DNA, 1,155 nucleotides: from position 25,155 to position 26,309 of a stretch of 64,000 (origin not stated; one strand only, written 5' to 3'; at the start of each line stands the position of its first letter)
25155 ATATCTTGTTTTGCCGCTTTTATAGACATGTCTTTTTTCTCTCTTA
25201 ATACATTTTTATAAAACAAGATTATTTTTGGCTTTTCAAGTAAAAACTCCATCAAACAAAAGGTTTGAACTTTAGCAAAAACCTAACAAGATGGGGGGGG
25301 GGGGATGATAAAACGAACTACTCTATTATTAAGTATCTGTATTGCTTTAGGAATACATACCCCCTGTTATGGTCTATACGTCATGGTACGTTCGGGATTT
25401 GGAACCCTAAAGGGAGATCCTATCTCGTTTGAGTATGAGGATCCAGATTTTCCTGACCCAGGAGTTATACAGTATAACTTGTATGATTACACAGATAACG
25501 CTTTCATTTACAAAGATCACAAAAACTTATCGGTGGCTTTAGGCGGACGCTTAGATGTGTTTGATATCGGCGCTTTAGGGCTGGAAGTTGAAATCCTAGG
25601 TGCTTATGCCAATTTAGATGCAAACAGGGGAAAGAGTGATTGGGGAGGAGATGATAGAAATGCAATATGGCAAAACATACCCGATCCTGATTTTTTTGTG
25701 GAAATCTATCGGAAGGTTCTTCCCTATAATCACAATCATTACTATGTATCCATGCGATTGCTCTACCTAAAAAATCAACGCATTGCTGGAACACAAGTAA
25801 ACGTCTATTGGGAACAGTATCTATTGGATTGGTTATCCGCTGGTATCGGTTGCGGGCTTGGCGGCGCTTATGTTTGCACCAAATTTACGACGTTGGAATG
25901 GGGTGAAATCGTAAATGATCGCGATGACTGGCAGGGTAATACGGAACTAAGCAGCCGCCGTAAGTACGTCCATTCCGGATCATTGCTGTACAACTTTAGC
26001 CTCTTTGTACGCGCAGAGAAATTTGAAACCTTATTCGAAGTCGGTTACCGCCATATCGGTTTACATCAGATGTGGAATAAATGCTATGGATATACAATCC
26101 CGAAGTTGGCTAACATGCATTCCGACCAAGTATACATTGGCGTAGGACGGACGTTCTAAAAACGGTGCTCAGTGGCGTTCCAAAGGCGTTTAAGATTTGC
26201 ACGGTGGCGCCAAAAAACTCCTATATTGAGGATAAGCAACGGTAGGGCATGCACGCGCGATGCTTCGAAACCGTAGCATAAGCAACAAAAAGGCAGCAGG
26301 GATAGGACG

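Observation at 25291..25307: G12 homopolymer abutting the start codon of an outer-membrane protein gene: candidate phase-variation switch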

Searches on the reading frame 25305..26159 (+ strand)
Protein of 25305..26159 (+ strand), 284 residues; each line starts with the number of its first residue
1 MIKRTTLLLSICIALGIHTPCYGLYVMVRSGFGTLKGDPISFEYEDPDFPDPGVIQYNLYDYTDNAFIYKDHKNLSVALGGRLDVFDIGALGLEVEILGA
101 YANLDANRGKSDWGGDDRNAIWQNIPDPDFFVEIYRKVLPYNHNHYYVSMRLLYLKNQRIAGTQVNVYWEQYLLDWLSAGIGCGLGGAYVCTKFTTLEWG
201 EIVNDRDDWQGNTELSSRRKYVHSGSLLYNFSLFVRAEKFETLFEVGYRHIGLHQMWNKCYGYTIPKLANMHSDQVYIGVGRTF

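Call 7: search_protein_families(library=pfam, proteins=[window:25305-26159:+], max_evalue=0.01)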
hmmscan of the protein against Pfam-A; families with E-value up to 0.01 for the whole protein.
window:25305-26159:+ (284 aa): 0 families

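Call 8: search_protein_families(library=ncbifam, proteins=[window:25305-26159:+], max_evalue=0.01)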
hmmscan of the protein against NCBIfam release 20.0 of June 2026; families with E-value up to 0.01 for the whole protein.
window:25305-26159:+ (284 aa): 0 families

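Call 9: find_homologous_proteins(query=window:25305-26159:+)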
Query window:25305-26159:+ (284 aa): 64 proteins with E <= 0.001 among 680 candidates.
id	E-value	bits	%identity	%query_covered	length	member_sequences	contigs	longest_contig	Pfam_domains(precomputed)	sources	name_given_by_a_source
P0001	1.2e-197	673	100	100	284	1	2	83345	-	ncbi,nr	ncbi:MAG: hypothetical protein MJ218_00650 [Opitutales bacterium]|nr:hypothetical protein [Opitutale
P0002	3.9e-108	379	64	100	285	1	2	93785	-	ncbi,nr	ncbi:MAG: hypothetical protein MJ218_00480 [Opitutales bacterium]|nr:hypothetical protein [Opitutale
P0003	5.8e-108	379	66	95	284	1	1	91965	-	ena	-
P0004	4.3e-105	369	66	95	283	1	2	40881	-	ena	-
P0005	6.9e-104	365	64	100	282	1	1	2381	-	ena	-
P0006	1.6e-102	361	63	100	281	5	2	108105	-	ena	-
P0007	1.1e-101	358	63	94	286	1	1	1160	-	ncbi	-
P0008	1.1e-101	358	62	100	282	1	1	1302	-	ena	-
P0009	2.5e-101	357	62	100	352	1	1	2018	-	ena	-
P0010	4.0e-101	356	64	94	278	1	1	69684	-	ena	-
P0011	4.7e-101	356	63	100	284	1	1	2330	-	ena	-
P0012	1.0e-100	355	63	100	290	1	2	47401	-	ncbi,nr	ncbi:MAG: hypothetical protein MJ218_01630 [Opitutales bacterium]|nr:hypothetical protein [Opitutale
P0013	1.8e-100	354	63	95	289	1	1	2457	-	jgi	-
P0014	2.4e-99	350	62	100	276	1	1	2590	-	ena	-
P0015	4.8e-99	349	60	100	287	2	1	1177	-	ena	-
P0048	2.7e-75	271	50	100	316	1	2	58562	-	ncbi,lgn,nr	ncbi:MAG: hypothetical protein MJ218_01355 [Opitutales bacterium]|nr:hypothetical protein [Opitutale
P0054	6.4e-68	247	50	100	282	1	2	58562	-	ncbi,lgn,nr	ncbi:MAG: hypothetical protein MJ218_01320 [Opitutales bacterium]|nr:hypothetical protein [Opitutale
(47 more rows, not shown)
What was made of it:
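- Family size: at least 18 paralogs in the same MAG (call 9). The tract is internal to an 83 kb contig (call 9) and shorter than any assembly k-mer.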

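Call 12: find_encoding_contigs(protein=P0001, flank=3000, max_places=10)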
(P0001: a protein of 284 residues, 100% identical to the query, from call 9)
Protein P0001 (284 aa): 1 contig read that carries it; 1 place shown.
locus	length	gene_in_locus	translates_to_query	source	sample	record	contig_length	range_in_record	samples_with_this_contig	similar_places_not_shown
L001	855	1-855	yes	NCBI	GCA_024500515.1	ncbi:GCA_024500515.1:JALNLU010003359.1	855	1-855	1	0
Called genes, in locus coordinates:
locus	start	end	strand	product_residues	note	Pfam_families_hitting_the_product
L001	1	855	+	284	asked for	?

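Call 14: find_related_loci(query=A1, collection=genome_contigs, flank=3000)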
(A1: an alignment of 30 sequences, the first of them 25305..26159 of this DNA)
Query A1 (284 aa) in genome_contigs; peptide patterns used: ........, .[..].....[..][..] (x = any residue, [..] = any of these).
41 stretches matched a pattern; 7 encode a relative of the query (tblastn E <= 1e-3); 7 distinct loci.
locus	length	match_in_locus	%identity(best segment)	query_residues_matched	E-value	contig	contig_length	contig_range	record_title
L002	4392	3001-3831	62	1-277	8e-91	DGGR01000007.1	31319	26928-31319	MAG TPA_asm: Verrucomicrobia bacterium UBA3869 UBA3869_contig_91611, whole genome shotgun sequence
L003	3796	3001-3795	60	1-265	9e-85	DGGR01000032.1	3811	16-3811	MAG TPA_asm: Verrucomicrobia bacterium UBA3869 UBA3869_contig_156604, whole genome shotgun sequence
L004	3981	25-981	54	1-284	9e-91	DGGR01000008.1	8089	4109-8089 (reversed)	MAG TPA_asm: Verrucomicrobia bacterium UBA3869 UBA3869_contig_168681, whole genome shotgun sequence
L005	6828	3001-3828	45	8-284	8e-55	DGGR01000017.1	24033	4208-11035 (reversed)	MAG TPA_asm: Verrucomicrobia bacterium UBA3869 UBA3869_contig_158494, whole genome shotgun sequence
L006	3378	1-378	74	162-284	6e-50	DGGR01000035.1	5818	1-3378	MAG TPA_asm: Verrucomicrobia bacterium UBA3869 UBA3869_contig_346799, whole genome shotgun sequence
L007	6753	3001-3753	34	7-284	2e-36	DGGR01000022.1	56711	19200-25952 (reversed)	MAG TPA_asm: Verrucomicrobia bacterium UBA3869 UBA3869_contig_119050, whole genome shotgun sequence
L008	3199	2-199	89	220-284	3e-34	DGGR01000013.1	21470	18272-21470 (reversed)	MAG TPA_asm: Verrucomicrobia bacterium UBA3869 UBA3869_contig_46166, whole genome shotgun sequence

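Call 16: find_encoding_contigs(protein=P0002, flank=4000, max_places=10)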
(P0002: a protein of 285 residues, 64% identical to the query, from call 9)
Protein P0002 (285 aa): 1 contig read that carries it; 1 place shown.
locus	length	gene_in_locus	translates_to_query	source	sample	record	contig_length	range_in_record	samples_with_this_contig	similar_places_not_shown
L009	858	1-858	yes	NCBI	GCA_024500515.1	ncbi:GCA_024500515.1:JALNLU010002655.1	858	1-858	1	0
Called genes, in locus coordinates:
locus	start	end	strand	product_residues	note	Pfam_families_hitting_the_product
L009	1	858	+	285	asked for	?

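Call 17: find_encoding_contigs(protein=P0003, flank=4000, max_places=10)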
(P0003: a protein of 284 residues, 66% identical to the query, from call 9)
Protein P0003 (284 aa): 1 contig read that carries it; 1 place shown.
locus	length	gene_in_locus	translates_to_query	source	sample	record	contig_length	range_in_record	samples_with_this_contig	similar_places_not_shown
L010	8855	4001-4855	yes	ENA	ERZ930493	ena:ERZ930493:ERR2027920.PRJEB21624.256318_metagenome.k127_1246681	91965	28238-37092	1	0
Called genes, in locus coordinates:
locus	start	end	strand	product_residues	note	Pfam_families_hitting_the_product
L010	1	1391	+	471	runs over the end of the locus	PF02874:ATP-synt_ab_N, PF00006:ATP-synt_ab, PF22919:ATP-synt_VA_C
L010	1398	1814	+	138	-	PF02823:ATP-synt_DE_N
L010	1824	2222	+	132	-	PF13279:4HBT_2, PF03061:4HBT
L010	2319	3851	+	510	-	PF03219:TLC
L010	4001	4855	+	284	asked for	-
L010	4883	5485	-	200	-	PF00834:Ribul_P_3_epim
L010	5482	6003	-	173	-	PF04390:LptE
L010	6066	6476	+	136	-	PF01740:STAS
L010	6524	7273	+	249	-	PF00535:Glycos_transf_2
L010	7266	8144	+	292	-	PF00483:NTP_transferase (weak)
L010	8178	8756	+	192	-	-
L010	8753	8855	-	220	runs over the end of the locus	-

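Call 23: find_encoding_contigs(protein=P0006, flank=10000, max_places=10)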
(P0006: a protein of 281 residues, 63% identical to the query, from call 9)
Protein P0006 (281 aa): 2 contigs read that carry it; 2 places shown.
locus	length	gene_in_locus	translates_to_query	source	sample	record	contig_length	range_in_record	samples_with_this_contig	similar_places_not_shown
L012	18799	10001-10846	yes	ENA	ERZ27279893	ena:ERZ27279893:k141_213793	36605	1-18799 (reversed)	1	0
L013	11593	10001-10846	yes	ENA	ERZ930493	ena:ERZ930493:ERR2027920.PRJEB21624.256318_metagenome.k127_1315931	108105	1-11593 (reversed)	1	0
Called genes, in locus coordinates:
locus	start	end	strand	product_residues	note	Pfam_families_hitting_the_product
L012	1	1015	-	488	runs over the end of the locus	PF01425:Amidase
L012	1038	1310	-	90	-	PF02686:GatC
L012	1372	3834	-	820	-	PF01588:tRNA_bind, PF03483:B3_4, PF03484:B5, PF17759:tRNA_synthFbeta, PF03147:FDX-ACB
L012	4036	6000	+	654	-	PF00012:HSP70, PF06723:MreB_Mbl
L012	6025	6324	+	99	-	PF00166:Cpn10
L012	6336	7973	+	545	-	PF00118:Cpn60_TCP1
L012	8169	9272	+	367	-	PF00318:Ribosomal_S2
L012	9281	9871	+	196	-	PF00889:EF_TS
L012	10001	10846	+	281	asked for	-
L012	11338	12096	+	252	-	PF04542:Sigma70_r2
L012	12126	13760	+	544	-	-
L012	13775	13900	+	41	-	-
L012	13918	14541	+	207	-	-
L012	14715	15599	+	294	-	PF23952:LRR_EndoS (faint), PF13855:LRR_8 (faint), PF00560:LRR_1 (faint), PF12799:LRR_4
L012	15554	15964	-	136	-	PF07963:N_methyl (weak)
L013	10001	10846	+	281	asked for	-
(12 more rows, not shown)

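Call 24: find_encoding_contigs(protein=P0010, flank=10000, max_places=10)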
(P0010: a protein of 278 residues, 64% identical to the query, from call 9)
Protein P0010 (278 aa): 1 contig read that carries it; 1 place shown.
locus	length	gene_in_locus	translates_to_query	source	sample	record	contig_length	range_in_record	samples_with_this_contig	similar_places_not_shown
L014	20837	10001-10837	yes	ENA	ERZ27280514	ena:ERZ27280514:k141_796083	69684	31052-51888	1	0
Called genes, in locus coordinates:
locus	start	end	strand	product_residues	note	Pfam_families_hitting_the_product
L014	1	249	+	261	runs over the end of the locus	PF03372:Exo_endo_phos, PF14529:Exo_endo_phos_2 (weak)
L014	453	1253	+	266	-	PF13277:YmdB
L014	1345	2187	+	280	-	-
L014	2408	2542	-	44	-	-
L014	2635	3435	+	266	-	PF04542:Sigma70_r2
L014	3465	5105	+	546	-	-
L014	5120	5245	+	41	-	-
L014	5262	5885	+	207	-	-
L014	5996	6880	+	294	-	PF23952:LRR_EndoS (faint), PF13855:LRR_8 (faint), PF00560:LRR_1 (faint), PF12799:LRR_4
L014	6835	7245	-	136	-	PF07963:N_methyl (weak)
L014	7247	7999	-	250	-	PF23023:Anti-Pycsar_Apyc1, PF00753:Lactamase_B, PF12706:Lactamase_B_2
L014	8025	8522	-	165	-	PF04608:PgpA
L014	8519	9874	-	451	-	PF02881:SRP54_N, PF06414:Zeta_toxin (weak), PF00448:SRP54, PF01656:CbiA (faint), PF02978:SRP_SPB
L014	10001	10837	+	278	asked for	-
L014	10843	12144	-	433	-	PF08245:Mur_ligase_M, PF02875:Mur_ligase_C (weak)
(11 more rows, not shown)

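Call 27: find_related_loci(query=A1, collection=metagenome_contigs, flank=1500)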
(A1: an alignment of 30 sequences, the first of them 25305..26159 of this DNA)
Query A1 (284 aa) in metagenome_contigs; peptide patterns used: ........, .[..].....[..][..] (x = any residue, [..] = any of these).
40 stretches matched a pattern; 4 encode a relative of the query (tblastn E <= 1e-3); 4 distinct loci.
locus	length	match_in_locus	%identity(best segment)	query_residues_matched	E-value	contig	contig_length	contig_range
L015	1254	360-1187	45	8-284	2e-58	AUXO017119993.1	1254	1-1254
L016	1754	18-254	78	207-284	2e-36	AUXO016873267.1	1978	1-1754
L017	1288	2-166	87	231-284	4e-28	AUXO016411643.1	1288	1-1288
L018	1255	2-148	86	237-284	1e-24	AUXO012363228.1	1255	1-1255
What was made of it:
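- Tried and rejected: The genome_contigs and metagenome_contigs scans gave only sister-lineage paralogs (calls 14, 27).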

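Call 28: find_encoding_contigs(protein=P0054, flank=3000, max_places=10)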
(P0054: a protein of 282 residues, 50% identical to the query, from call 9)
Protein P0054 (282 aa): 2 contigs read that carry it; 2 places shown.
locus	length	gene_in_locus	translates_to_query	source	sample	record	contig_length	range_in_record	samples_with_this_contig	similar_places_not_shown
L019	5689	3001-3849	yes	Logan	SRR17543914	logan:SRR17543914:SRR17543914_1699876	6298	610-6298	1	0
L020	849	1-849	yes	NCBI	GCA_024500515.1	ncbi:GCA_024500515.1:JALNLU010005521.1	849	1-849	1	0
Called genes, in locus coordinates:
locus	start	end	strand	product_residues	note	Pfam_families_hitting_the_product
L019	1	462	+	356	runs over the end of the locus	?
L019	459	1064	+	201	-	PF01327:Pep_deformylase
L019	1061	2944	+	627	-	PF03279:Lip_A_acyltrans, PF01075:Glyco_transf_9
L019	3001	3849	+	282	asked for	-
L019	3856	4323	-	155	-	PF05991:NYN_YacP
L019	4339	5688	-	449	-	?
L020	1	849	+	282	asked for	?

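Call 29: find_encoding_contigs(protein=P0048, flank=3000, max_places=10)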
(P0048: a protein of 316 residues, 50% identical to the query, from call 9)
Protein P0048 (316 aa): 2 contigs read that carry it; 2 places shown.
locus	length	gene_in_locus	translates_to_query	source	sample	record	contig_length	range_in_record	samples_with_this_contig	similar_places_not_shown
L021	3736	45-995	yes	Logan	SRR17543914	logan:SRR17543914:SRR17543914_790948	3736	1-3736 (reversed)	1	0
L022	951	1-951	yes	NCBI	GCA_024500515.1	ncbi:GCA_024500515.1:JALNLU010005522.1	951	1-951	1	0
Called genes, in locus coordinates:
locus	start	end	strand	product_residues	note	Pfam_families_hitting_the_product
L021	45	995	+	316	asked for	-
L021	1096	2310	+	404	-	PF00083:Sugar_tr (weak), PF07690:MFS_1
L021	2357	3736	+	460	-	?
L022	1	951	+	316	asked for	?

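Call 42: predict_structure(alignment_id=A1)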
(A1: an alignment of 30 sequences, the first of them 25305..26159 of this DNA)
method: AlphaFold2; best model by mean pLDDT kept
length: 284 residues; sequences in the alignment: 30
mean_pLDDT: 87.0   pTM: 0.80
mean pLDDT of the five models: 87.0, 86.2, 86.1, 81.6, 81.3
residues with pLDDT >= 90: 160; 70-90: 93; 50-70: 29; < 50: 2
segments of 3 or more residues with pLDDT < 50: none
pLDDT, mean of each block of 10 residues (from residue 1): 68 55 85 91 77 80 85 93 85 95 89 68 87 86 80 95 97 93 97 95 83 90 96 95 95 93 87 96 91
secondary structure, 60 per line:
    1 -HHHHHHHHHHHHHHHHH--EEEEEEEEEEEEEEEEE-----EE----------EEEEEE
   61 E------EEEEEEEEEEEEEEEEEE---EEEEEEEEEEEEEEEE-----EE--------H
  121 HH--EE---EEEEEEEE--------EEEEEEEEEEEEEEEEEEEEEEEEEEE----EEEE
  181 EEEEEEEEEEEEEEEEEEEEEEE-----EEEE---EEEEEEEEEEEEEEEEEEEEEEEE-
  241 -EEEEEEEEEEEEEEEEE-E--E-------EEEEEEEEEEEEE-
elements in order: H2-18 E21-37 E55-61 E68-85 E89-104 E130-137 E146-172 E177-203 E209-212 E216-239 E242-258 E271-283

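Call 45: fold_search(model_id=the predicted structure, library=pdb)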
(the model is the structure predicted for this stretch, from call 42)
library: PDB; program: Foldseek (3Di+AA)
matches with E <= 10: 866; with E <= 0.001: 82
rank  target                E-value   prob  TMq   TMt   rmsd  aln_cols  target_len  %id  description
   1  3dwo                  2.5e-06  0.98  0.20  0.15  28.0       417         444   11  Crystal structure of a Pseudomonas aeruginosa FadL homologue (released 2008-12-16)
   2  2r4l_C                8.2e-06  0.92  0.18  0.13  27.6       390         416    9  Crystal structure of the long-chain fatty acid transporter FadL mutant P34A (released 2008-09-16)
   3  9nh2_A                8.6e-06  1.00  0.42  0.52   9.3       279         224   11  In situ cryo-EM structure of porin III of the Legionella Dot/Icm T4SS machine (released 2025-09-17)
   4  2r4p_A                1.1e-05  0.95  0.19  0.16  25.3       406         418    9  Crystal structure of the long-chain fatty acid transporter FadL mutant G212E (released 2008-09-16)
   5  2vdf                  2.4e-05  1.00  0.32  0.38  20.0       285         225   11  Structure of the OpcA adhesion from Neisseria meningitidis determined by crystallization from the cubic mesophase (released 2007-10-23)
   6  2r4n_A                2.4e-05  0.94  0.19  0.15  26.6       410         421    8  Crystal structure of the long-chain fatty acid transporter FadL mutant N33A (released 2008-09-16)
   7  9a2m_MODEL_1_A        2.7e-05  1.00  0.32  0.27  13.5       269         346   11  Model of E. coli OmpA by in-cell photo-crosslinking MS and deep learning (released 2023-02-24)
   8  9fzd_A                2.8e-05  1.00  0.34  0.50  11.7       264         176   11  Structure of OmpA-long in complex with nanobody Nb39 (released 2024-07-17)
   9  3pgr                  2.8e-05  0.99  0.23  0.20  24.4       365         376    8  Asp348Arg mutant of EcFadL (released 2011-05-25)
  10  2r4l_B                2.8e-05  0.97  0.22  0.17  24.6       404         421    8  Crystal structure of the long-chain fatty acid transporter FadL mutant P34A (released 2008-09-16)
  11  9fzc_A                3.4e-05  1.00  0.33  0.50  12.7       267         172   11  Structure of OmpA-short in complex with nanobody Nb01 (released 2024-07-17)
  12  3dwn_A                4.4e-05  0.85  0.18  0.15  24.6       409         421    8  Crystal structure of the long-chain fatty acid transporter FadL mutant A77E/S100R (released 2008-12-16)
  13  3pgs_B                4.6e-05  0.94  0.21  0.17  25.1       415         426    7  Phe3Gly mutant of EcFadL (released 2011-05-25)
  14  1t16_A                4.6e-05  0.82  0.18  0.14  28.9       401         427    8  Crystal structure of the bacterial fatty acid transporter FadL from Escherichia coli (released 2004-06-15)
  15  1bxw                  4.9e-05  1.00  0.28  0.42  13.4       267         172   11  OUTER MEMBRANE PROTEIN A (OMPA) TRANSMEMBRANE DOMAIN (released 1998-10-14)
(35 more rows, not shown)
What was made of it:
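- OMP nature: AF2 model with pLDDT 87 and pTM 0.80; all Foldseek hits are outer-membrane barrels such as OpcA, OmpA, OmpT/Pla, FadL and Legionella porins (calls 42, 45).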

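Call 59: search_solved_structures(query=A1, max_evalue=1)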
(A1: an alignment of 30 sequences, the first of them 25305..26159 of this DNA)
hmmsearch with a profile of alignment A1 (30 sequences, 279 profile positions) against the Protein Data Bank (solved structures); distinct sequences matched with E-value up to 1: 0.

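Call 74: search_protein_families(library=pfam, alignment_id=A1, max_evalue=1)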
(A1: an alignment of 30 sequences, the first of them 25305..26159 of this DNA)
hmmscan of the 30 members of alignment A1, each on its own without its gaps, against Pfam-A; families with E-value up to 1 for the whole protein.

A. member 1, window:25305-26159:+ (284 aa): 0 families

B. families by the number of members that match (of 30 scanned): 5 families
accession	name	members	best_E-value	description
PF21276.3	ZNF512_C2HC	1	0.014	Zinc finger protein 512, C2HC zinc finger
PF05990.18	DUF900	1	0.069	Alpha/beta hydrolase of unknown function (DUF900)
PF22508.2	InlJ_IG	1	0.093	Internalin J, Immunoglobulin-like domain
PF21025.2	Fapy_DNA_glyco_C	1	0.13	Formamidopyrimidine-DNA glycosylase C-terminal domain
PF23092.1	Ubiquitin_6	1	0.26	Neuron navigator 1-like, ubiquitin-like domain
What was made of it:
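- On Opa / opacity protein family: None of the 30 members has a Pfam hit (call 74) and there is no PDB sequence hit (call 59).
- Closest known: Neisseria Opa proteins. Different: There is no sequence homology (no Pfam or PDB sequence hit, calls 59, 74).
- Tried and rejected: Pfam, NCBIfam and PDB sequence searches found no family for the protein (calls 7, 8, 59, 74).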

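Call 82: search_protein_representatives(alignment_id=A1)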
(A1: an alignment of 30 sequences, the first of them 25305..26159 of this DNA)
Query: 30 sequences, 279 profile positions. Proteins with E-value up to 0.001 (for the whole library): 17; up to 1e-10: 15; up to 1e-30: 12. The best 17 are listed.
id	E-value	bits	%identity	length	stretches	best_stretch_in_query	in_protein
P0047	9.7e-121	418.7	-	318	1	1-279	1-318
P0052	2.9e-110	384.4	-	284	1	2-279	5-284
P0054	9.1e-105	366.3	-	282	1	2-279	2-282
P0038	1.6e-103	362.3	-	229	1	57-279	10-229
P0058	1.8e-103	362.1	-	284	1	1-279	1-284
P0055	4.2e-91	321.5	-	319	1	7-279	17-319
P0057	1.1e-77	277.5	-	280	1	1-197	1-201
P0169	4.5e-77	275.5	-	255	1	2-279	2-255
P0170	3.4e-73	262.7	-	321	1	2-279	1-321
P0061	4.9e-59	216.3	-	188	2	75-248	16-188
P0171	1.0e-58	215.2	-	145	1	147-278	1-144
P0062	1.2e-57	211.7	-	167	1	147-279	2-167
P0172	1.2e-19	87.1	-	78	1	1-79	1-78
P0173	5.5e-14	68.5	-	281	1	6-265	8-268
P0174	1.9e-12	63.5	-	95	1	4-76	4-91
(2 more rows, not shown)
